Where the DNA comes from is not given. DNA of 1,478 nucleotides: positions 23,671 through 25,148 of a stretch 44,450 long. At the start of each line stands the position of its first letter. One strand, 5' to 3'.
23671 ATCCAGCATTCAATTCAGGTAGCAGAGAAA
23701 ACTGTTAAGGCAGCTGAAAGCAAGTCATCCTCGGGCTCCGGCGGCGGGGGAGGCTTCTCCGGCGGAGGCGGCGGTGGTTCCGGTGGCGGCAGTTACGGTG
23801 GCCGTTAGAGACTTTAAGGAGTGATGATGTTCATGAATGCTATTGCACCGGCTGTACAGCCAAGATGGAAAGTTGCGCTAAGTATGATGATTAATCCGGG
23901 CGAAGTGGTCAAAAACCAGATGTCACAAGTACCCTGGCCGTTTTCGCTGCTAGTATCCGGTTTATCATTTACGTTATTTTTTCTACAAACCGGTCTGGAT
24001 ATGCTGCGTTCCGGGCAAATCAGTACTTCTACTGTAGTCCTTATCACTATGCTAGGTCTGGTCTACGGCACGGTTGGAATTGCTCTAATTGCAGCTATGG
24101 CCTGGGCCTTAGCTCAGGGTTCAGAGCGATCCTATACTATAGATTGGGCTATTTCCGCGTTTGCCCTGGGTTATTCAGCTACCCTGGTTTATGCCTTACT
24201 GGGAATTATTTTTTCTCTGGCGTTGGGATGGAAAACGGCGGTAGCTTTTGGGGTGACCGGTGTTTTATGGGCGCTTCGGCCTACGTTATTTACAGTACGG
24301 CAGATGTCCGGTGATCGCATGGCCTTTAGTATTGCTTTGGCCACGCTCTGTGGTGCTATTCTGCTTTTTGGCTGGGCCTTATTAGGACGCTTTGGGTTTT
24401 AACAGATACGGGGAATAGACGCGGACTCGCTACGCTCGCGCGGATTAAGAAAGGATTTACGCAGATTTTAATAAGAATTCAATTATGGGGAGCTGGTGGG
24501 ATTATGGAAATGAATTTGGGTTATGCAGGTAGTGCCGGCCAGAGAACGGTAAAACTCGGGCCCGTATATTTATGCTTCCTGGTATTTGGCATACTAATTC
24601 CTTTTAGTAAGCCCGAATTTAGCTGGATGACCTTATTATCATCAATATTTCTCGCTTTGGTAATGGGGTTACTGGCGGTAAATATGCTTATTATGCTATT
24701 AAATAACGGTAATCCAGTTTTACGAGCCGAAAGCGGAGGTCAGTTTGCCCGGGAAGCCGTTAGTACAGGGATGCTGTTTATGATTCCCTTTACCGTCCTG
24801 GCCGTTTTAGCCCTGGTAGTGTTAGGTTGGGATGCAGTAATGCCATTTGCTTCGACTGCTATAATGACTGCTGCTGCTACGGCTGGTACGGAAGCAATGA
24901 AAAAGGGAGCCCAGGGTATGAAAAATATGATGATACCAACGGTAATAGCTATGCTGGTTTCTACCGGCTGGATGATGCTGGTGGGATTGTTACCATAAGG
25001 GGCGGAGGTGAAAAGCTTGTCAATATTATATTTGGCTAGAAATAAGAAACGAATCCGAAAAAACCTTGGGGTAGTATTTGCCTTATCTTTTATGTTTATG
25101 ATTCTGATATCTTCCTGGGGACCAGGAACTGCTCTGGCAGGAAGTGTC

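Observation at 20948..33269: Candidate uncharacterised envelope-associated gene cluster built around a giant repeat protein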

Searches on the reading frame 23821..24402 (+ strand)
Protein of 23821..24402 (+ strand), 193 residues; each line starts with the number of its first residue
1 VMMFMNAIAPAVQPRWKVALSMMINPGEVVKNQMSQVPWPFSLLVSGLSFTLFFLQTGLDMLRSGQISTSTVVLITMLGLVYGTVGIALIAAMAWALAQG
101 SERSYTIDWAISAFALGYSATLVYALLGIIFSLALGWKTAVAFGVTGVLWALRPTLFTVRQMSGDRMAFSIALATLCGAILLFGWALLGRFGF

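Call 5: search_protein_families(library=pfam, proteins=[window:23821-24402:+], max_evalue=0.1)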
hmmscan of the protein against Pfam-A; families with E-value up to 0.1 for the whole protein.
window:23821-24402:+ (193 aa): 1 family
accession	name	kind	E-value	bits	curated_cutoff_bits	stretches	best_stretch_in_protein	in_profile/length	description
PF13795.12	HupE_UreJ_2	-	0.08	13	24.5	0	100-180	27-104/156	HupE / UreJ protein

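Call 6: search_protein_families(library=ncbifam, proteins=[window:23821-24402:+], max_evalue=0.1)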
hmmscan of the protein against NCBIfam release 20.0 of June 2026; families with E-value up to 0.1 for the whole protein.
window:23821-24402:+ (193 aa): 0 families

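Call 7: search_protein_families(library=padloc, proteins=[window:23821-24402:+], max_evalue=0.01)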
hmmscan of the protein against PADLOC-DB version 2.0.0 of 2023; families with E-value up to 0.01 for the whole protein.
window:23821-24402:+ (193 aa): 0 families

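Call 8: search_protein_families(library=phrogs, proteins=[window:23821-24402:+], max_evalue=0.01)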
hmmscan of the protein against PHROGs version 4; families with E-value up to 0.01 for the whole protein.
window:23821-24402:+ (193 aa): 0 families

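Call 80: search_solved_structures(query=A6, max_evalue=10)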
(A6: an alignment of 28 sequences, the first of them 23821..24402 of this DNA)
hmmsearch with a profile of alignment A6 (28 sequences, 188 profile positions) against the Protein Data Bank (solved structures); distinct sequences matched with E-value up to 10: 14.
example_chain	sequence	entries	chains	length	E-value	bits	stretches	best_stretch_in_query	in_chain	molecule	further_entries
4pus_A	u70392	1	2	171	0.26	14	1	96-142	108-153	Matrix protein 1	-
6i3h_A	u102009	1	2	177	0.28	13.9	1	96-142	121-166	Matrix protein 1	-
1aa7_A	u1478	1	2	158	0.5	13.1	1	96-142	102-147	INFLUENZA VIRUS MATRIX PROTEIN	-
1ea3_A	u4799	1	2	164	0.53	13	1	96-142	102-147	MATRIX PROTEIN M1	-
5v6g_A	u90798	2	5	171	0.62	12.8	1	108-142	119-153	Matrix protein 1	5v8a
5v7b_A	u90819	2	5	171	0.62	12.8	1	108-142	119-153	Matrix protein 1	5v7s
5cqe_A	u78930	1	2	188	0.67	12.7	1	96-142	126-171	Matrix protein 1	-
2z16_A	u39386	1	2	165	0.72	12.6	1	96-142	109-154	Matrix protein 1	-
6z5l_A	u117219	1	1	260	0.93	12.2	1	97-142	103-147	Matrix protein 1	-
6z5j_E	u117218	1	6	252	0.98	12.1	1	97-142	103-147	Matrix protein 1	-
7jm3_C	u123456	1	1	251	1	12.1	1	97-142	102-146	Matrix protein 1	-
3vdx_A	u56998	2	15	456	1.8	11.3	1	97-142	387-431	Designed 16nm tetrahedral protein cage containing Non-haem bromoperoxidase BPO-A2 and Matr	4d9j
4qes_A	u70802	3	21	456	1.9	11.2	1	97-142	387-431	Non-haem bromoperoxidase BPO-A2, Matrix protein 1 chimera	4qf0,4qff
4iq4_A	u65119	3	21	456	1.9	11.2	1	97-142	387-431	Non-haem bromoperoxidase BPO-A2, Matrix protein 1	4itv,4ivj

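Call 81: find_homologous_proteins(query=A6, max_evalue=0.001)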
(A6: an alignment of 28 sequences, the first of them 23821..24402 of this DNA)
Query A6 (28 sequences) (193 aa, profile of the alignment): 683 proteins with E <= 0.001 among 8000 candidates; the best 120 are listed.
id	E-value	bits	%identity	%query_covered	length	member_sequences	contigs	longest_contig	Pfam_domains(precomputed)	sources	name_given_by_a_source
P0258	4.0e-100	351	82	97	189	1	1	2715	-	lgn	-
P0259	5.6e-100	351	78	97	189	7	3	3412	-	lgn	-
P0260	6.9e-100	350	78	97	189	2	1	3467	-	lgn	-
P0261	6.3e-99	347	82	98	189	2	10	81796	-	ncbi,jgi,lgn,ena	jgi:hypothetical protein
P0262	7.3e-99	347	76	97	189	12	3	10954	-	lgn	-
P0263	1.3e-98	346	79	97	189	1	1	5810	-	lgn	-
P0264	1.4e-98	346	76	97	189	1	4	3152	-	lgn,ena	-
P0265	1.5e-98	346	76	97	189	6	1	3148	-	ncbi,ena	-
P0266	1.6e-98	346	77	97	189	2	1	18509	-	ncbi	-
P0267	1.8e-98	346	73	97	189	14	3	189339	-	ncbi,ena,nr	ncbi:MAG: hypothetical protein PHT79_01690 [Syntrophomonadaceae bacterium]|nr:hypothetical protein [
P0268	4.0e-98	344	74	97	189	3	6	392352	-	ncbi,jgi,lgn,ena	ncbi:MAG: hypothetical protein ACOX2Q_06475 [Dehalobacterium sp.]|jgi:hypothetical protein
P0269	5.3e-98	344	74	97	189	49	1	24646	-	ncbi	-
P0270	5.4e-98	344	71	97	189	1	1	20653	-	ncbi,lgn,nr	ncbi:MAG: hypothetical protein PHD36_03480 [Desulfotomaculaceae bacterium]|nr:hypothetical protein [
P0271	8.2e-98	343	76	97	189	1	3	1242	-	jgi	-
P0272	1.2e-97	343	77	98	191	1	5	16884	-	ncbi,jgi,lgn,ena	-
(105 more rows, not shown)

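Call 94: find_related_loci(query=A6, collection=viral_contigs, flank=10000)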
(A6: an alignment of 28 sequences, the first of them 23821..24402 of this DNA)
Query A6 (193 aa) in viral_contigs; peptide patterns used: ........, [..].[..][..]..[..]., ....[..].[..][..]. (x = any residue, [..] = any of these).
51 stretches matched a pattern, but none encodes a relative of the query by tblastn (E <= 1e-3).

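Call 102: search_protein_families(library=pfam, alignment_id=A6, max_evalue=0.1)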
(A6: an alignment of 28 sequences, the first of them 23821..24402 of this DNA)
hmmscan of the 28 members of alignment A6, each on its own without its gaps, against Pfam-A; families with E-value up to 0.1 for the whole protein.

A. member 1, window:23821-24402:+ (193 aa): 1 family
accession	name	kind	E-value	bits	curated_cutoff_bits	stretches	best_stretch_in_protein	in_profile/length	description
PF13795.12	HupE_UreJ_2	-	0.08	13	24.5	0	100-180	27-104/156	HupE / UreJ protein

B. families by the number of members that match (of 28 scanned): 3 families
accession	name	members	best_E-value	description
PF13795.12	HupE_UreJ_2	5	0.015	HupE / UreJ protein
PF04893.22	Yip1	3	2.6e-07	Yip1 domain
PF03788.19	LrgA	1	0.012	LrgA family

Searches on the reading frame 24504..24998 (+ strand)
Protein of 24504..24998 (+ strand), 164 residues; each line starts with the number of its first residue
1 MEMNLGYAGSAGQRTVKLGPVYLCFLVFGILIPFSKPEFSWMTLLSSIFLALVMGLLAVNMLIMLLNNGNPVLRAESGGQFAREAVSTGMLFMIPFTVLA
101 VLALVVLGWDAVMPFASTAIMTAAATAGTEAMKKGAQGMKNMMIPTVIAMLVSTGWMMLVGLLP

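Call 5: search_protein_families(library=pfam, proteins=[window:24504-24998:+], max_evalue=0.1)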
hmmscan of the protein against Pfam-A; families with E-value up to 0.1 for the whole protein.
window:24504-24998:+ (164 aa): 0 families

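Call 6: search_protein_families(library=ncbifam, proteins=[window:24504-24998:+], max_evalue=0.1)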
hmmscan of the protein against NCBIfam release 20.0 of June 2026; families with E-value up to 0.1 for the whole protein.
window:24504-24998:+ (164 aa): 1 family
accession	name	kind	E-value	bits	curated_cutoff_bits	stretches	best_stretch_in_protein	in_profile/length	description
TIGR00317.1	cobS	equivalog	0.025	14.4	110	1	38-125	124-210/241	adenosylcobinamide-GDP ribazoletransferase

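Call 7: search_protein_families(library=padloc, proteins=[window:24504-24998:+], max_evalue=0.01)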
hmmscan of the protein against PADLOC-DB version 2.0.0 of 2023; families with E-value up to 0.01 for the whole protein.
window:24504-24998:+ (164 aa): 0 families

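Call 8: search_protein_families(library=phrogs, proteins=[window:24504-24998:+], max_evalue=0.01)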
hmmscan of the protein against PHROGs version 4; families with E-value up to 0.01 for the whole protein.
window:24504-24998:+ (164 aa): 0 families
